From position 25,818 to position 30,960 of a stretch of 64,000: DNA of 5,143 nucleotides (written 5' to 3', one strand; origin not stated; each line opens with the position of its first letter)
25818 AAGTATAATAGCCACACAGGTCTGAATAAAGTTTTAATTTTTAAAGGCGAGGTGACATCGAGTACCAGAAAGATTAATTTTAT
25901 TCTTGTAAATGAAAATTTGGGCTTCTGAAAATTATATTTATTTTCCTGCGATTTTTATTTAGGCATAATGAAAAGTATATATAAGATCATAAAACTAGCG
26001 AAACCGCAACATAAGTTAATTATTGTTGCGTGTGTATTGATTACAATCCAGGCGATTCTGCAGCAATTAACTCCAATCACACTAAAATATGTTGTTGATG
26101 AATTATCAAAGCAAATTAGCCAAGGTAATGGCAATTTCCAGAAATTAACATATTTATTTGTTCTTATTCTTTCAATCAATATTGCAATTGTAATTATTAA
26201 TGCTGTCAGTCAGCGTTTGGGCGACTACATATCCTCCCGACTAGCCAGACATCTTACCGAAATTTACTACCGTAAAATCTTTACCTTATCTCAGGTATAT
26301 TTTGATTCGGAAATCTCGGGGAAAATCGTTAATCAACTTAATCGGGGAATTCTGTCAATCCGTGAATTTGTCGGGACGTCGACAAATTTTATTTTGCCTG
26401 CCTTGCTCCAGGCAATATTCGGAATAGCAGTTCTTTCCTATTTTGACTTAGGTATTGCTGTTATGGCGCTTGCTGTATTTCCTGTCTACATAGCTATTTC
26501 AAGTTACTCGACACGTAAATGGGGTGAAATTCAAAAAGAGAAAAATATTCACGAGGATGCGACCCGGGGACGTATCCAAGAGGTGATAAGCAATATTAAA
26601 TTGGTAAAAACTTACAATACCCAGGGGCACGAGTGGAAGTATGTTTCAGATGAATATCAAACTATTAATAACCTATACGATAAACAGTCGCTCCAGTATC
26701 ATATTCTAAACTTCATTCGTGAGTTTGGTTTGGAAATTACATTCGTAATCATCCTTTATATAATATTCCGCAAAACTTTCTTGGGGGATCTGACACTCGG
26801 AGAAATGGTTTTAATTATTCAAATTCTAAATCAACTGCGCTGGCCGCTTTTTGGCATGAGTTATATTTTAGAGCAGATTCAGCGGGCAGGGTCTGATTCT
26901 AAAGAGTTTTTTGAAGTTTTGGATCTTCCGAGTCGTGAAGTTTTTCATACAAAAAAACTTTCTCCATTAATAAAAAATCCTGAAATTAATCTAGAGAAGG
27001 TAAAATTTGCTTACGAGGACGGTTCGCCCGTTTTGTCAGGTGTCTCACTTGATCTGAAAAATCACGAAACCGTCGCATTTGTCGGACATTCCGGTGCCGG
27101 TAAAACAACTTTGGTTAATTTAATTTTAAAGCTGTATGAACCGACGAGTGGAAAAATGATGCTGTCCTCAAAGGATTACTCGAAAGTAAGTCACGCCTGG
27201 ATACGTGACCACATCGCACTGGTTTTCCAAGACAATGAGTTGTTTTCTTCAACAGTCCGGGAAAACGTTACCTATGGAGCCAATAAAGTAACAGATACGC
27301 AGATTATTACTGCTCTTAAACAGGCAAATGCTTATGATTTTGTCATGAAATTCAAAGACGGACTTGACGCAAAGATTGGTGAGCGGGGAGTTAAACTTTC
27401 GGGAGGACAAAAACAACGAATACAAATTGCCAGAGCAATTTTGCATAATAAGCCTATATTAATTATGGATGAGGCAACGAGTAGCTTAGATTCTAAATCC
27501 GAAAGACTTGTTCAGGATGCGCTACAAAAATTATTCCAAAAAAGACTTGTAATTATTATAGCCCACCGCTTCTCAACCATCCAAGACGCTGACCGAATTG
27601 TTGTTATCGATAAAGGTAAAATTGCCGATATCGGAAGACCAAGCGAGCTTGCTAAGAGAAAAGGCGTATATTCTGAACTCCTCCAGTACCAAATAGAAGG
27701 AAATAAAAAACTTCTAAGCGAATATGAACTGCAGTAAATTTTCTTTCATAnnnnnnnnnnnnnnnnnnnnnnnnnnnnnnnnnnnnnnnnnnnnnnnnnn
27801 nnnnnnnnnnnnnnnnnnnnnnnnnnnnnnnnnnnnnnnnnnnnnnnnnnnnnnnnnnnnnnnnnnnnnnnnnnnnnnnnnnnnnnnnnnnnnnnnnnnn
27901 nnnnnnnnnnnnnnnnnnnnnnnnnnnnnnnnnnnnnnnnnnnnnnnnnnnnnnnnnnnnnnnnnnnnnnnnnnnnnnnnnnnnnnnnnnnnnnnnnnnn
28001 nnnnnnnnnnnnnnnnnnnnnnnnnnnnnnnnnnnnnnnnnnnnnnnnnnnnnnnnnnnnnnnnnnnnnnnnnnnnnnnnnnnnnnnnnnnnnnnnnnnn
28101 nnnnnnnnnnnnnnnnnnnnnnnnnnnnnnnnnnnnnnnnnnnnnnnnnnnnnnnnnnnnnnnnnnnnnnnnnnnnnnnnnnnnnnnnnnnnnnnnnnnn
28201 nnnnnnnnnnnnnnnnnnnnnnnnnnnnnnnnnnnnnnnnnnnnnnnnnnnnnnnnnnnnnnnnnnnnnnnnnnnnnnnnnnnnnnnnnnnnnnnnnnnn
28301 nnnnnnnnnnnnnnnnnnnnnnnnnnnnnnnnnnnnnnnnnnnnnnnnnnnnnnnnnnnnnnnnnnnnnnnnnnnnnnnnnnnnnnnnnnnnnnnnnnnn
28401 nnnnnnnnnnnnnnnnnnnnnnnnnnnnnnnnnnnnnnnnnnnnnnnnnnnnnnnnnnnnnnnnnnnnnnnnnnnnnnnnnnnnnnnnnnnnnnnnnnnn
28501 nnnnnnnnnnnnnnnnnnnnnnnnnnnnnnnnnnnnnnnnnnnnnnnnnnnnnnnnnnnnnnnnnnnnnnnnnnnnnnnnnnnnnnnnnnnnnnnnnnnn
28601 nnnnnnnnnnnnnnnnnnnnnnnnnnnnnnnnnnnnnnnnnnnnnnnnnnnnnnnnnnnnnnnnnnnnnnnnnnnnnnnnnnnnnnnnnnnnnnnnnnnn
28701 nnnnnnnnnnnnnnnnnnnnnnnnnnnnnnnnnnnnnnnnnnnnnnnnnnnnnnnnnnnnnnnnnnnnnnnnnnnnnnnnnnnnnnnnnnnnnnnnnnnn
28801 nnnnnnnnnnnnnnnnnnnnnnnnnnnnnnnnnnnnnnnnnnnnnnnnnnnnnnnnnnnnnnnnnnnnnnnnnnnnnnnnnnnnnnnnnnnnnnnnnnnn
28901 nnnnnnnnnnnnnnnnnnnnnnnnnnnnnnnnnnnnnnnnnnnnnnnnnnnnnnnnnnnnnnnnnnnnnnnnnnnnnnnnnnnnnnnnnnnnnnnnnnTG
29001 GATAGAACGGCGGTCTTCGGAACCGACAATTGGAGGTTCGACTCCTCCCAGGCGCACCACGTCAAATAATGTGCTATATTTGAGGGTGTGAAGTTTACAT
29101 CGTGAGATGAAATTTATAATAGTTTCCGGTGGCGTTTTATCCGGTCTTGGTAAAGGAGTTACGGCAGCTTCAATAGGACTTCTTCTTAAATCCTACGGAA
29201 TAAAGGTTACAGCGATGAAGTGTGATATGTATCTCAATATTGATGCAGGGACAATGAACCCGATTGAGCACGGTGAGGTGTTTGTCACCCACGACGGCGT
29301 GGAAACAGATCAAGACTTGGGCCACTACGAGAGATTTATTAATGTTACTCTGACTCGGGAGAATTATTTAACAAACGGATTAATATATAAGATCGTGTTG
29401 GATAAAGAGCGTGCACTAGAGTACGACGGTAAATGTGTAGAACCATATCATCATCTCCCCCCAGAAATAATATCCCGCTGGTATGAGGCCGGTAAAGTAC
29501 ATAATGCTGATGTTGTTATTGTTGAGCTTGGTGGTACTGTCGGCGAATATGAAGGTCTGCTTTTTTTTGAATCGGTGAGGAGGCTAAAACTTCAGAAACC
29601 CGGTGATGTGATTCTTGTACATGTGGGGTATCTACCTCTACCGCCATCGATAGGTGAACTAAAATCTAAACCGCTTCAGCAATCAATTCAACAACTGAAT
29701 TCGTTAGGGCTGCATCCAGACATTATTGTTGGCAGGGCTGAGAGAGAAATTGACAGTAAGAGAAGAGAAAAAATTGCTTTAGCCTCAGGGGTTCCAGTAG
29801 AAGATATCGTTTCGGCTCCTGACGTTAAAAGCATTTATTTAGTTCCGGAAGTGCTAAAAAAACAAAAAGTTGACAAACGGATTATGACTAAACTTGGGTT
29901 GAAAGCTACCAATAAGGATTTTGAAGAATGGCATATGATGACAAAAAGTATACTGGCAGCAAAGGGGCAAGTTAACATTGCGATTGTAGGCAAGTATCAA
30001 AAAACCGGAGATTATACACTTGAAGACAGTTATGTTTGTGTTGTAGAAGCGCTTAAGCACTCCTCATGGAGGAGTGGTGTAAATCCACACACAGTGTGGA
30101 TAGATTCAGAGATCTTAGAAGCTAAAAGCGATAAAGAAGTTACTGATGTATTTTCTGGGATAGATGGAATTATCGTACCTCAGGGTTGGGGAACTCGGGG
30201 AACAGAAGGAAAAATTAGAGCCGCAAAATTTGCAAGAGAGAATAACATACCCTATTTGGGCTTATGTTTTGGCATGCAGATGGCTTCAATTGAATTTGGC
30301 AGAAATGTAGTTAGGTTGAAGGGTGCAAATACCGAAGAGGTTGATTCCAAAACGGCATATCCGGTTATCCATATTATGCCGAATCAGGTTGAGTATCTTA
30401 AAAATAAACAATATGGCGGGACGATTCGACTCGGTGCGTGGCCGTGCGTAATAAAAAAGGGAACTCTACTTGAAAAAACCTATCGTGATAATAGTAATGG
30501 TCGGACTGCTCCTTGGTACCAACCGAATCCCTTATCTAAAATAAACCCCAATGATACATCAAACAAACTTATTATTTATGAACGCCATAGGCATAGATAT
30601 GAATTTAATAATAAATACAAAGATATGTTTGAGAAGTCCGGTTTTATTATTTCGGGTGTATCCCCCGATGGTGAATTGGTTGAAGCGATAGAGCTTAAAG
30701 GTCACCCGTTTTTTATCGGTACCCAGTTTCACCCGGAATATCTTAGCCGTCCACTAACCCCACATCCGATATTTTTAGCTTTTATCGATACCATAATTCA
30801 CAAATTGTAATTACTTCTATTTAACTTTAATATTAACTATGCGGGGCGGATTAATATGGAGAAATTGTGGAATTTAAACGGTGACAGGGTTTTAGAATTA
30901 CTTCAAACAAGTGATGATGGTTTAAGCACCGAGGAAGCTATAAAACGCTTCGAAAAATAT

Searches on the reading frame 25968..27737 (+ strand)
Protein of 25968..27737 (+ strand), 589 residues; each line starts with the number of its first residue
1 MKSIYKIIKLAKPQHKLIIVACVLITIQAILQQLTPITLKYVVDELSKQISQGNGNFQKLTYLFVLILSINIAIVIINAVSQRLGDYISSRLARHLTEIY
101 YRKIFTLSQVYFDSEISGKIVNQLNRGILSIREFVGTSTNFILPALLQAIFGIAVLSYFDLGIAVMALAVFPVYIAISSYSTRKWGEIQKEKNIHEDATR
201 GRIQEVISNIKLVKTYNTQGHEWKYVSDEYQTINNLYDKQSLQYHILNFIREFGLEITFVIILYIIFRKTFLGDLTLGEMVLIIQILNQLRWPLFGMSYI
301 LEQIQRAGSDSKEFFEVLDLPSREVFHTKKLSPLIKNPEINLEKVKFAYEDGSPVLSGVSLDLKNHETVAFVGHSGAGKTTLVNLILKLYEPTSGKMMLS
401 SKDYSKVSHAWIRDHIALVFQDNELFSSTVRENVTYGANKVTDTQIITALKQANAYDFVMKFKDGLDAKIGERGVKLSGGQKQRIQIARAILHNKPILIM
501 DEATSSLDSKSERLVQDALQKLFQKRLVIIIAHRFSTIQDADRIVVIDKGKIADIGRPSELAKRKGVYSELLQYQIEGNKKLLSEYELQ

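Call 44: search_protein_families(library=pfam, proteins=[window:25968-27737:+], max_evalue=0.00001)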
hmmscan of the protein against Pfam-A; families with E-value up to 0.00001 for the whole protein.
window:25968-27737:+ (589 aa): 3 families
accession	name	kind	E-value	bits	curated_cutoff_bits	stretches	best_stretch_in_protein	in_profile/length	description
PF00005.33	ABC_tran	-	3.7e-33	115.5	25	1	356-505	1-137/137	ABC transporter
PF00664.28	ABC_membrane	-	1.2e-31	110.9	28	1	18-294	1-274/274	ABC transporter transmembrane region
PF02463.25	SMC_N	-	1.6e-08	34.7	40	1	367-548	25-212/220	RecF/RecN/SMC N terminal domain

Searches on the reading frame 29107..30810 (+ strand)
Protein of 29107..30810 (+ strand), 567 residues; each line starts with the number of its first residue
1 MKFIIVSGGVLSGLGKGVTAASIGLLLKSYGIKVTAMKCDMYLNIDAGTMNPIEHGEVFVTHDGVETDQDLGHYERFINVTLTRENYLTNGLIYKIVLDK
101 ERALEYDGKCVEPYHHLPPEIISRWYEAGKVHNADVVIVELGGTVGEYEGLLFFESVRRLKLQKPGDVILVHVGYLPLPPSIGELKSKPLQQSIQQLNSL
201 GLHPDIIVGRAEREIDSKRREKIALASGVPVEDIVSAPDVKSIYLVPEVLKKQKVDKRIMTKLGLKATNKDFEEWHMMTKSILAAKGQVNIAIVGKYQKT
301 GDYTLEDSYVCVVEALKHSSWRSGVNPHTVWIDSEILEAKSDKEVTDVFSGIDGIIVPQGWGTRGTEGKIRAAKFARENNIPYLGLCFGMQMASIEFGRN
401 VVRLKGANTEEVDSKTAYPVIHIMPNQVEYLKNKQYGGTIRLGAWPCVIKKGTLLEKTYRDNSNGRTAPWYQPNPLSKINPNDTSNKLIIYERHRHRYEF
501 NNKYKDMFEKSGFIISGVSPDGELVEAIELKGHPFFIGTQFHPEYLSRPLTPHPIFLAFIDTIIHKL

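Call 44: search_protein_families(library=pfam, proteins=[window:29107-30810:+], max_evalue=0.00001)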
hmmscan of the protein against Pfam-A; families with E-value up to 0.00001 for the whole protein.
window:29107-30810:+ (567 aa): 3 families
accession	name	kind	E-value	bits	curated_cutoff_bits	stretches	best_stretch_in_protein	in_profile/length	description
PF06418.20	CTP_synth_N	-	1.6e-96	323.2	26.1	1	2-265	1-265/265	CTP synthase N-terminus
PF00117.34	GATase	-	1.1e-32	113.7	22.8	2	306-408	3-100/190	Glutamine amidotransferase class-I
PF07722.19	Peptidase_C26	-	3.4e-07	30.7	20.5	0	511-544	186-219/219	Peptidase C26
